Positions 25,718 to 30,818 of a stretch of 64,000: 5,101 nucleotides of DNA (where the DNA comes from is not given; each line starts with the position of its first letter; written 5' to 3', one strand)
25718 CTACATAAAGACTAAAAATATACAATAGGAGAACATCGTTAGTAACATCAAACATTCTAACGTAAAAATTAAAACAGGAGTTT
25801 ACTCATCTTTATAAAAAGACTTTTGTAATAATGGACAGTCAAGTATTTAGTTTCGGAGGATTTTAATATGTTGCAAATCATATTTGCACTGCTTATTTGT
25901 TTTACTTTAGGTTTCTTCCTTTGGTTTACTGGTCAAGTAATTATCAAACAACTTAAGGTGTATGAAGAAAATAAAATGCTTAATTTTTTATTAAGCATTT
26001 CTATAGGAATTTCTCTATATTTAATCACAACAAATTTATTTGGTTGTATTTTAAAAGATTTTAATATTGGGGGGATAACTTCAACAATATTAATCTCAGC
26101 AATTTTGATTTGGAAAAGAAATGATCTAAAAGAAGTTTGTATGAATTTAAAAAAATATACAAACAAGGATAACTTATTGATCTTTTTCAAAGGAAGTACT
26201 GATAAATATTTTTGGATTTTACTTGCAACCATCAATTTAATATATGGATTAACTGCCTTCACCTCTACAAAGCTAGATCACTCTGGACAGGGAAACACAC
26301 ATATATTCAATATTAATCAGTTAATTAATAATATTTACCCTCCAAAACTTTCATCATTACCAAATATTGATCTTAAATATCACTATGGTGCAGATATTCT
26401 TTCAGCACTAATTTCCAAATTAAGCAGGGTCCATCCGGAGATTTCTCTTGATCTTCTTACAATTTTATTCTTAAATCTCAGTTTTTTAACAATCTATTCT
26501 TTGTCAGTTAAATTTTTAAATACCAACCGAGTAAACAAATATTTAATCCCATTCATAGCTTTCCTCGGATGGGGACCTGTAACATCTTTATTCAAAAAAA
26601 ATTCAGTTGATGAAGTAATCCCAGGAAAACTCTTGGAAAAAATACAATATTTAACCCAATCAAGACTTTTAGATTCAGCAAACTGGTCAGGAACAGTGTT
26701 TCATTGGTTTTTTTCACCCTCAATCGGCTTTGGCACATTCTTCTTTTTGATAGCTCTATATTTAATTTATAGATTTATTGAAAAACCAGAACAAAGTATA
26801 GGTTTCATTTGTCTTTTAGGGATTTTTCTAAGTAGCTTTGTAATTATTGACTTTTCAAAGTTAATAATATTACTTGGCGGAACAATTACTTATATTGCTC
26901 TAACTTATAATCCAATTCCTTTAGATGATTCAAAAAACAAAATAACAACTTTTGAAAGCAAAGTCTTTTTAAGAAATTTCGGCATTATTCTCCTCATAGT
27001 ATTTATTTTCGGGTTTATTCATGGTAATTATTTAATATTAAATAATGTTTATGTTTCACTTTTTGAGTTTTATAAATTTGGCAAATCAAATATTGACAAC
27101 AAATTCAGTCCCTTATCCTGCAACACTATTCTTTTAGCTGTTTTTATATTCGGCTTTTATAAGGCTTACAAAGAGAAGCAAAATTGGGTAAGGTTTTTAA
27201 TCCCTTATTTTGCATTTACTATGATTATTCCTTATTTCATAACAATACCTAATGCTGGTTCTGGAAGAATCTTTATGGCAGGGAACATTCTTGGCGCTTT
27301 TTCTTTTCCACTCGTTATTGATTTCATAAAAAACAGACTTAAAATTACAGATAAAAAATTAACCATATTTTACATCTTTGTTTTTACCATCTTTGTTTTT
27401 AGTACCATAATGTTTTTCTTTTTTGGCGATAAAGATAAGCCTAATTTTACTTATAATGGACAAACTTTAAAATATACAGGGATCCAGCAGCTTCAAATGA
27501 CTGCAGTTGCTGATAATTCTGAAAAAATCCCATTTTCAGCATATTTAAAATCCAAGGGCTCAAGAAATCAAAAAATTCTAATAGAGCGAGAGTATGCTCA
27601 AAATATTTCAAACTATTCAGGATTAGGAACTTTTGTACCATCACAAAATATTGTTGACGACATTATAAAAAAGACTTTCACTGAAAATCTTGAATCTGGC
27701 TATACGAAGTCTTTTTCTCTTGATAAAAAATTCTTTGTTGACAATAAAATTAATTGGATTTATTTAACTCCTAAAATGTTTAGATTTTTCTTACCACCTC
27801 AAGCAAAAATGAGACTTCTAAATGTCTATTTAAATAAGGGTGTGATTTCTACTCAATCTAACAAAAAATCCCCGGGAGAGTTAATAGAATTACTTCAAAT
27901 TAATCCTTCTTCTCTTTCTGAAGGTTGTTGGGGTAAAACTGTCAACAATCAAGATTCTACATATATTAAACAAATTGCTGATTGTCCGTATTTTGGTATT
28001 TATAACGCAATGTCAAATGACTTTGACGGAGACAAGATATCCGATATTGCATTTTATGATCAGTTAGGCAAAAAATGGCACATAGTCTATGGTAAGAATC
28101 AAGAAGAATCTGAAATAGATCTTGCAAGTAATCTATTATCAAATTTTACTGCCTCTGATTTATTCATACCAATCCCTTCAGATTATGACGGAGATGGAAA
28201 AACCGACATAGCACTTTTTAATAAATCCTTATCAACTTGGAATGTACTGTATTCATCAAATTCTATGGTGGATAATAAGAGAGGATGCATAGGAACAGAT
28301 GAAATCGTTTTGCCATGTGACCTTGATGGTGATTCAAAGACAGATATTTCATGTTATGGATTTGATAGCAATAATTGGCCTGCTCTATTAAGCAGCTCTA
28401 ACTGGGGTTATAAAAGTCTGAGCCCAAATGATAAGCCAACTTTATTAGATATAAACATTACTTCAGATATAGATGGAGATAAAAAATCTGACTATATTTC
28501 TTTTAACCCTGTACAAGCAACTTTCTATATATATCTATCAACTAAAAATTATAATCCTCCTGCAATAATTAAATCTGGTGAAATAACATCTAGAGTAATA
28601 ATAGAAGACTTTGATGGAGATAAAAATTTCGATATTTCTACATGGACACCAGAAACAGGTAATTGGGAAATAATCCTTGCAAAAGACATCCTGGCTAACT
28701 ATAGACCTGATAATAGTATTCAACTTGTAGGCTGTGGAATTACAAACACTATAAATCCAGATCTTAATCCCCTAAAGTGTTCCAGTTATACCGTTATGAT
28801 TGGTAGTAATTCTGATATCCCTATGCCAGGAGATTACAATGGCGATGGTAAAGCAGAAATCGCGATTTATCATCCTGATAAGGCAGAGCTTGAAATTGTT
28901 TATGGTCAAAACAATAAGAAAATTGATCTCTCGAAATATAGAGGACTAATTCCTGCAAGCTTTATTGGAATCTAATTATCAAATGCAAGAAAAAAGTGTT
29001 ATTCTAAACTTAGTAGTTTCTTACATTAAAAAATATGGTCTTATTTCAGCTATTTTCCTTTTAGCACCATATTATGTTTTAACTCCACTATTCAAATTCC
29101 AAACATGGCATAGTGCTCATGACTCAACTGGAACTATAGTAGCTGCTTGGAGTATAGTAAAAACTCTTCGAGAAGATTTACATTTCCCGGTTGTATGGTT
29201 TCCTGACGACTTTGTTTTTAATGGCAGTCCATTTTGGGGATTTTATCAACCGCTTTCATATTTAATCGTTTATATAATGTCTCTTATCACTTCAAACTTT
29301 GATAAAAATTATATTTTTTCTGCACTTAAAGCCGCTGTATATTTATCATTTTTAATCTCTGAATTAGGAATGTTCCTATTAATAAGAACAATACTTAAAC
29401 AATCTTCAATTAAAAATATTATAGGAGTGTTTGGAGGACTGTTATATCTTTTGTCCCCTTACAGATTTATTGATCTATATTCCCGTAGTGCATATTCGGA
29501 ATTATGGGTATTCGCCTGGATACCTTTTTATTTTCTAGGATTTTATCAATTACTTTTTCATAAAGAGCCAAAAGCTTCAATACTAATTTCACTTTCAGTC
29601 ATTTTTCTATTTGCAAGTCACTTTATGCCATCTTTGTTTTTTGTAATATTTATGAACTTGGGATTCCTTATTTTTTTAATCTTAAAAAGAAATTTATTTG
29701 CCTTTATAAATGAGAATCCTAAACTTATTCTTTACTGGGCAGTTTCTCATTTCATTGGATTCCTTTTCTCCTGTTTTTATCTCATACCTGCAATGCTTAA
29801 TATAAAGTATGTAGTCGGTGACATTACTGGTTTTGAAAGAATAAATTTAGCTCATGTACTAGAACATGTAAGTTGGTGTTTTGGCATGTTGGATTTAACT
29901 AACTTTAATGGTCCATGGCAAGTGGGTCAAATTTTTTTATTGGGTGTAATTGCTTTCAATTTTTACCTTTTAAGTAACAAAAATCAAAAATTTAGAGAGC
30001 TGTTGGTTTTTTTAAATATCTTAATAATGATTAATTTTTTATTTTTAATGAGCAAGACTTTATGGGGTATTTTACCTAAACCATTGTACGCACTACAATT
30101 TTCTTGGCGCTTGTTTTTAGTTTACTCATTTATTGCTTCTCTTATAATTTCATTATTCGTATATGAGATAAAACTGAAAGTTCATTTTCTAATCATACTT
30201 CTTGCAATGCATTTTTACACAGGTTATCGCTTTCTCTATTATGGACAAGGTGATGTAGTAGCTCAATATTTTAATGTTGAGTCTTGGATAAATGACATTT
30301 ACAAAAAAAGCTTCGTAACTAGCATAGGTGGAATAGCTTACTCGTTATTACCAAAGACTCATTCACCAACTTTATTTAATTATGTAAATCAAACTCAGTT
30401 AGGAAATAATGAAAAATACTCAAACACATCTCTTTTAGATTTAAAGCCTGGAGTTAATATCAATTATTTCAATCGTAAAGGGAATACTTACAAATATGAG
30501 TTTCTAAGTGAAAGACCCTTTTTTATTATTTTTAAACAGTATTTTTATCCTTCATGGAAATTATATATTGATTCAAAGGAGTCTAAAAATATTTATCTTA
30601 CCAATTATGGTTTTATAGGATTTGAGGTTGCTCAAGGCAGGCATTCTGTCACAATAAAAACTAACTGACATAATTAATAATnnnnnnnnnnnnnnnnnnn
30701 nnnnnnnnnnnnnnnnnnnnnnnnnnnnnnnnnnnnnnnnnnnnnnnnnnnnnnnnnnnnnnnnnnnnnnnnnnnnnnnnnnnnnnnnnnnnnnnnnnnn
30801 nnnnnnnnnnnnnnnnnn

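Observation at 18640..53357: ~35 kb island built almost entirely from polyprenyl-phosphate GT2 / GT-C modules plus FG-GAP propellers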

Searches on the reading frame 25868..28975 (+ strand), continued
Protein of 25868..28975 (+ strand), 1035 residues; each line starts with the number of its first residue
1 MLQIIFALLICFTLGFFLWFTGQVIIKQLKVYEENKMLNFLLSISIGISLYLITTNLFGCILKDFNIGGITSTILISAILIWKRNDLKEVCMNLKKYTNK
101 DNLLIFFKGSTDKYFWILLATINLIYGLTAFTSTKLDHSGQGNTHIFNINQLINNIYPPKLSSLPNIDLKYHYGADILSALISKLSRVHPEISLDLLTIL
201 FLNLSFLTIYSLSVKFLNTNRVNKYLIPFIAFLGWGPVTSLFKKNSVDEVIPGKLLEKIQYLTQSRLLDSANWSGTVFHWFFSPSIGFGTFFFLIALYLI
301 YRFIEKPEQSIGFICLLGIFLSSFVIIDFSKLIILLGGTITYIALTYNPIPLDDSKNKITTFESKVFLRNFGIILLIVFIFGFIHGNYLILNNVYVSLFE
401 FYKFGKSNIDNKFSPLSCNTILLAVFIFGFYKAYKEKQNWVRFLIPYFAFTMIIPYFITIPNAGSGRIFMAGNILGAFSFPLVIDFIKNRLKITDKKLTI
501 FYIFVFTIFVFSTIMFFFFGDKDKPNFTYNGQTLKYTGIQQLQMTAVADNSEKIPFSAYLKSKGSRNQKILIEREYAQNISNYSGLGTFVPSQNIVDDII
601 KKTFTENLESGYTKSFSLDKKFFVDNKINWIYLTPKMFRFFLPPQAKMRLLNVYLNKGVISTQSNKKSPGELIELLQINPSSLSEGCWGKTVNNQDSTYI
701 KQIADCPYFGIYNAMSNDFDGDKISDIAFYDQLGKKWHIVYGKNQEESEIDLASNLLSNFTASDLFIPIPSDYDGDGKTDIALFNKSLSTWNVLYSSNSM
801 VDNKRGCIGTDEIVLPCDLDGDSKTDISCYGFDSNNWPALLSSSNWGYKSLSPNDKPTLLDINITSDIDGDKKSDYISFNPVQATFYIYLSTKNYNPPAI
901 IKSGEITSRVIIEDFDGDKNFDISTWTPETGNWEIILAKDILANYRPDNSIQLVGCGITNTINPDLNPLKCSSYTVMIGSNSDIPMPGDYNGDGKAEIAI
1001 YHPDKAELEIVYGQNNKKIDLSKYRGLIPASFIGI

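Call 30: find_encoding_contigs(protein=P0012, flank=10000, max_places=1)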
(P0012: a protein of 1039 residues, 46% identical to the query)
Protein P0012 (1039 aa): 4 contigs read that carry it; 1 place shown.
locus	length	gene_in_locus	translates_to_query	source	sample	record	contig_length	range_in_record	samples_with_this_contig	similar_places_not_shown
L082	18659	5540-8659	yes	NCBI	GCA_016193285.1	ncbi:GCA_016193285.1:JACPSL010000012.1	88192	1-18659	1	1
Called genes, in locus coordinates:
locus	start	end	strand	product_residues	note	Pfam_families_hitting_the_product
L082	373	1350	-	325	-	-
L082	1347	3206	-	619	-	PF10131:PTPS_related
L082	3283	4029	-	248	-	PF00535:Glycos_transf_2, PF13641:Glyco_tranf_2_3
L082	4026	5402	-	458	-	PF01637:ATPase_2, PF13173:AAA_14, PF13401:AAA_22, PF01022:HTH_5 (weak), PF03008:DUF234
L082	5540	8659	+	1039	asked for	PF01839:FG-GAP (faint), PF13517:FG-GAP_3 (faint)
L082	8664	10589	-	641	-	-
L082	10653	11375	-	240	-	PF00535:Glycos_transf_2, PF10111:Glyco_tranf_2_2 (weak)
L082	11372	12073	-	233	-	PF03291:mRNA_G-N7_MeTrfase (faint), PF02353:CMAS (weak), PF13489:Methyltransf_23, PF13847:Methyltransf_31, PF08241:Methyltransf_11 (weak), PF08242:Methyltransf_12, PF13649:Methyltransf_25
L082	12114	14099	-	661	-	PF01839:FG-GAP (faint), PF13517:FG-GAP_3 (faint)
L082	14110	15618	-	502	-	PF13517:FG-GAP_3 (faint)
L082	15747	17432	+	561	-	PF10131:PTPS_related (weak)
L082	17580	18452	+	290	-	PF02353:CMAS (weak), PF03141:Methyltransf_29 (weak), PF13489:Methyltransf_23, PF13847:Methyltransf_31, PF08241:Methyltransf_11, PF08242:Methyltransf_12, PF13649:Methyltransf_25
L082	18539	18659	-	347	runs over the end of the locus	PF00288:GHMP_kinases_N, PF08544:GHMP_kinases_C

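Call 47: predict_structure(alignment_id=A1)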
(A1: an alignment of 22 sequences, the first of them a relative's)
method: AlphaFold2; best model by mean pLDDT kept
length: 1035 residues; sequences in the alignment: 22
mean_pLDDT: 84.5   pTM: 0.82
mean pLDDT of the five models: 84.5, 82.9, 81.5, 81.5, 75.7
residues with pLDDT >= 90: 424; 70-90: 505; 50-70: 63; < 50: 43
segments of 3 or more residues with pLDDT < 50: 350-359, 545-549, 943-970
pLDDT, mean of each block of 10 residues (from residue 1): 88 93 91 88 96 93 92 93 91 81 77 88 89 63 82 89 81 91 90 90 95 87 90 79 74 82 83 86 90 96 83 92 93 93 73 44 77 92 83 82 81 76 92 91 94 88 80 94 91 84 88 87 78 78 53 79 81 86 82 62 78 88 90 93 90 88 87 92 67 72 89 86 93 92 93 88 85 94 91 93 89 91 92 89 90 78 89 91 89 84 88 89 92 84 48 41 44 81 91 91 91 85 91 80
secondary structure, 60 per line:
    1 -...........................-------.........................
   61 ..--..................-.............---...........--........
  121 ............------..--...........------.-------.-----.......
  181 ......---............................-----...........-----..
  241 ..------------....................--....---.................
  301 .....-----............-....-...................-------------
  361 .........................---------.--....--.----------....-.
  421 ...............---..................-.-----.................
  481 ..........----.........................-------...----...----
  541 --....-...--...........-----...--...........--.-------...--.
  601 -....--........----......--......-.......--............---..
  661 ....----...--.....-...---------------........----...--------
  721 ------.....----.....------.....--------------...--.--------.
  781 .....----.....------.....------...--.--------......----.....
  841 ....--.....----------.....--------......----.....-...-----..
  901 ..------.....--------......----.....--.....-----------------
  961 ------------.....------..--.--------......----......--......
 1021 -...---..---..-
elements in order (helices of 4 or more, strands of 3 or more residues): H2-28 H36-62 H65-82 H84-96 H100-110 H113-132 H145-153 H174-186 H190-217 H223-233 H239-242 H255-274 H277-280 H284-305 H311-322 H324-327 H329-347 H361-385 H398-401 H415-418 H420-435 H439-456 H464-490 H495-519 E527-529 E534-536 H543-546 H553-563 E569-571 H574-584 H602-605 H608-615 H620-625 E628-633 H635-641 H644-655 E659-664 E674-678 H698-705 E710-712 E727-731 E736-740 E747-751 E766-768 E780-785 E790-794 E801-805 E812-814 E826-831 E836-841 E847-851 E862-866 E875-880 E885-889 E899-902 E909-913 E922-927 E932-936 H939-943 E973-977 E997-1002 E1007-1012 E1015-1020

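Call 50: fold_search(model_id=the predicted structure, library=pdb)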
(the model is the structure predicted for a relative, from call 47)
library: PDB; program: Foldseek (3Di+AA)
matches with E <= 10: 603; with E <= 0.001: 17
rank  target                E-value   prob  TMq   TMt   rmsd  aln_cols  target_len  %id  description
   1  9van_B                3.3e-05  1.00  0.20  0.45   6.8       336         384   11  Cryo-EM structure of human full length KICSTOR complex (state 2) (released 2025-11-12)
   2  5ogl_A                8.8e-05  1.00  0.27  0.37  18.1       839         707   11  Structure of bacterial oligosaccharyltransferase PglB in complex with an acceptor peptide and an lipid-linked oligosac (released 2017-10-25)
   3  2bwm                  1.2e-04  1.00  0.21  0.49   6.1       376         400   14  1.8A CRYSTAL STRUCTURE OF of Psathyrella velutina LECTIN IN COMPLEX WITH METHYL 2-ACETAMIDO-1,2-DIDEOXY-1-SELENO-BETA-D- (released 2006-01-23)
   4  9v80_B                1.3e-04  1.00  0.19  0.43   8.1       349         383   11  Cryo-EM structure of KICSTOR CCC complex (state 4) (released 2025-11-12)
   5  9v86_B                1.4e-04  1.00  0.19  0.42   7.1       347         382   11  Cryo-EM structure of KICSTOR CCC complex (state 3) (released 2025-11-12)
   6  9v6e_B                1.6e-04  1.00  0.20  0.45   6.8       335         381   11  Cryo-EM structure of human full length KICSTOR complex (state 1) (released 2025-11-12)
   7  6gxc_A                1.7e-04  1.00  0.28  0.38  18.8       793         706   11  Bacterial oligosaccharyltransferase PglB in complex with an inhibitory peptide and a reactive lipid-linked oligosaccha (released 2018-11-14)
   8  9n9j_I                1.9e-04  1.00  0.25  0.34  13.9       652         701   12  Structure of a GRP94 folding intermediate engaged with a CCDC134- and FKBP11-bound secretory translocon (released 2025-11-19)
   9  4up4_A                2.4e-04  1.00  0.20  0.45   6.5       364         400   14  Structure of the recombinant lectin PVL from Psathyrella velutina in complex with GlcNAcb-D-1,3Galactoside (released 2015-01-28)
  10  1l0q_A                2.4e-04  1.00  0.18  0.41   8.4       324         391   12  Tandem YVTN beta-propeller and PKD domains from an archaeal surface layer protein (released 2002-11-06)
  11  4up4_B                3.1e-04  1.00  0.20  0.45   6.5       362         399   14  Structure of the recombinant lectin PVL from Psathyrella velutina in complex with GlcNAcb-D-1,3Galactoside (released 2015-01-28)
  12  6tpo                  3.5e-04  1.00  0.17  0.30  11.5       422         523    9  Conformation of cd1 nitrite reductase NirS without bound heme d1 (released 2020-11-18)
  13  8pju                  4.4e-04  1.00  0.18  0.58   9.2       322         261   11  Crystal structure of the computationally designed SAKe6DEtal protein (released 2024-07-10)
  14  3wak                  4.6e-04  1.00  0.27  0.31  14.3       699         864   12  Crystal structure of the Archaeoglobus fulgidus oligosaccharyltransferase (O29867_ARCFU) in the apo form (released 2013-10-30)
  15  9v9n_B                4.8e-04  1.00  0.19  0.45   6.9       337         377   10  Cryo-EM structure of KICSTOR CCC complex (state 5) (released 2025-11-12)
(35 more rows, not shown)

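Call 54: search_protein_families(library=pfam, alignment_id=A1, max_evalue=0.1)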
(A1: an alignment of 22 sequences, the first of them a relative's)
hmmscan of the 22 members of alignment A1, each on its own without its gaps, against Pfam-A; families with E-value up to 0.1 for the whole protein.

A. member 1, P0001 (1035 aa): 2 families
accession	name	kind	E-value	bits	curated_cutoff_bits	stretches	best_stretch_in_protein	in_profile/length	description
PF13517.12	FG-GAP_3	-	1.9e-12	48.1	26.9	3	867-923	1-59/61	FG-GAP-like repeat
PF01839.29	FG-GAP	-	2.9e-09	37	22.1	2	987-1001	7-21/37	FG-GAP repeat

B. families by the number of members that match (of 22 scanned): 10 families
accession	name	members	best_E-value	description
PF13517.12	FG-GAP_3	22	5.4e-20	FG-GAP-like repeat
PF01839.29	FG-GAP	22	5.3e-17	FG-GAP repeat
PF12256.14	TcdB_toxin_midN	4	0.022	Insecticide toxin TcdB middle/N-terminal region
PF18482.7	Pih1_fungal_CS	2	0.005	Fungal Pih1 CS domain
PF13239.11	2TM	1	0.012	2TM domain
PF19451.5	DUF5989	1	0.012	Family of unknown function (DUF5989)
PF12433.14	PV_NSP1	1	0.046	Parvovirus non-structural protein 1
PF09272.15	Hepsin-SRCR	1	0.051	Hepsin, SRCR domain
PF09200.16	Monellin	1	0.062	Monellin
PF04087.19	DUF389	1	0.096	Domain of unknown function (DUF389)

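Call 66: find_encoding_contigs(protein=P0032, flank=10000, max_places=1)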
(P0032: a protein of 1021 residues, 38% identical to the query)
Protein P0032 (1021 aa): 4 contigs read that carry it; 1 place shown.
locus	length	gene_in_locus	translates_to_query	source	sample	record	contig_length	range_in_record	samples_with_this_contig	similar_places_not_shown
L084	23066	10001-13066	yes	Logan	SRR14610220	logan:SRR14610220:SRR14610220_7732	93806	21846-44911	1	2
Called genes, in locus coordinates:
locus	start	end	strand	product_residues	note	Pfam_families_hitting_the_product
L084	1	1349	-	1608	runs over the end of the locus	-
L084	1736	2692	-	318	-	PF02423:OCD_Mu_crystall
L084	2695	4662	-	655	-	PF01839:FG-GAP (faint), PF13517:FG-GAP_3 (weak)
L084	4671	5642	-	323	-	-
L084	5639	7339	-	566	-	PF10131:PTPS_related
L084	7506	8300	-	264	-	PF00535:Glycos_transf_2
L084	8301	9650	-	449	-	PF01839:FG-GAP (faint), PF13517:FG-GAP_3 (weak)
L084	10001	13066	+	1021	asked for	PF01839:FG-GAP (faint), PF13517:FG-GAP_3 (weak)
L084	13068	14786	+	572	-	-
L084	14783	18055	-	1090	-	-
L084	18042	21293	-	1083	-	-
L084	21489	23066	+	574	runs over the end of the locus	PF01370:Epimerase, PF04321:RmlD_sub_bind, PF00535:Glycos_transf_2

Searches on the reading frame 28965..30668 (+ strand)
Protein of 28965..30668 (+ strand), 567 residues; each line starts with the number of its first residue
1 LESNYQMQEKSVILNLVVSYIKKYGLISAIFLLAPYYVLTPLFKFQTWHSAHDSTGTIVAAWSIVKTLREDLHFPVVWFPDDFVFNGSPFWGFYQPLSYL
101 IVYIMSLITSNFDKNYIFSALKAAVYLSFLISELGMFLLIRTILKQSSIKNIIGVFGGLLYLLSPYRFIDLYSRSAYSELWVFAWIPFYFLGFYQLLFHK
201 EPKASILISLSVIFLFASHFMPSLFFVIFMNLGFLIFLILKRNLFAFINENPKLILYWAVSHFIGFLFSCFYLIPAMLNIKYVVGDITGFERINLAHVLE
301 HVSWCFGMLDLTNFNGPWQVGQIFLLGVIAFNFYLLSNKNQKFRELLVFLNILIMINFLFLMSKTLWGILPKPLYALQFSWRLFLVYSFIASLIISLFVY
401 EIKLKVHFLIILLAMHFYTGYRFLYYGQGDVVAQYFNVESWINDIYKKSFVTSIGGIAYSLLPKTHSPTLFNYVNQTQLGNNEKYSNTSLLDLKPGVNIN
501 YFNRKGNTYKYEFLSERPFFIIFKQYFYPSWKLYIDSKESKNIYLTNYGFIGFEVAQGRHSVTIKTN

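Call 3: search_protein_families(library=pfam, proteins=[window:28965-30668:+], max_evalue=0.01)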
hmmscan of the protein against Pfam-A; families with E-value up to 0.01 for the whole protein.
window:28965-30668:+ (567 aa): 2 families
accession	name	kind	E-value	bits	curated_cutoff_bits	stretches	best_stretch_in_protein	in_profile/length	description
PF10131.15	PTPS_related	-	6.7e-06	25.3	26.4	1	93-415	3-298/621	6-pyruvoyl-tetrahydropterin synthase related domain; membrane protein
PF20176.3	DUF6541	-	0.00072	18.4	29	1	105-274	167-338/646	Family of unknown function (DUF6541)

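Call 8: search_protein_families(library=ncbifam, proteins=[window:28965-30668:+], max_evalue=0.01)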
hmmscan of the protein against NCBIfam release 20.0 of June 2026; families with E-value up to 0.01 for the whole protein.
window:28965-30668:+ (567 aa): 0 families
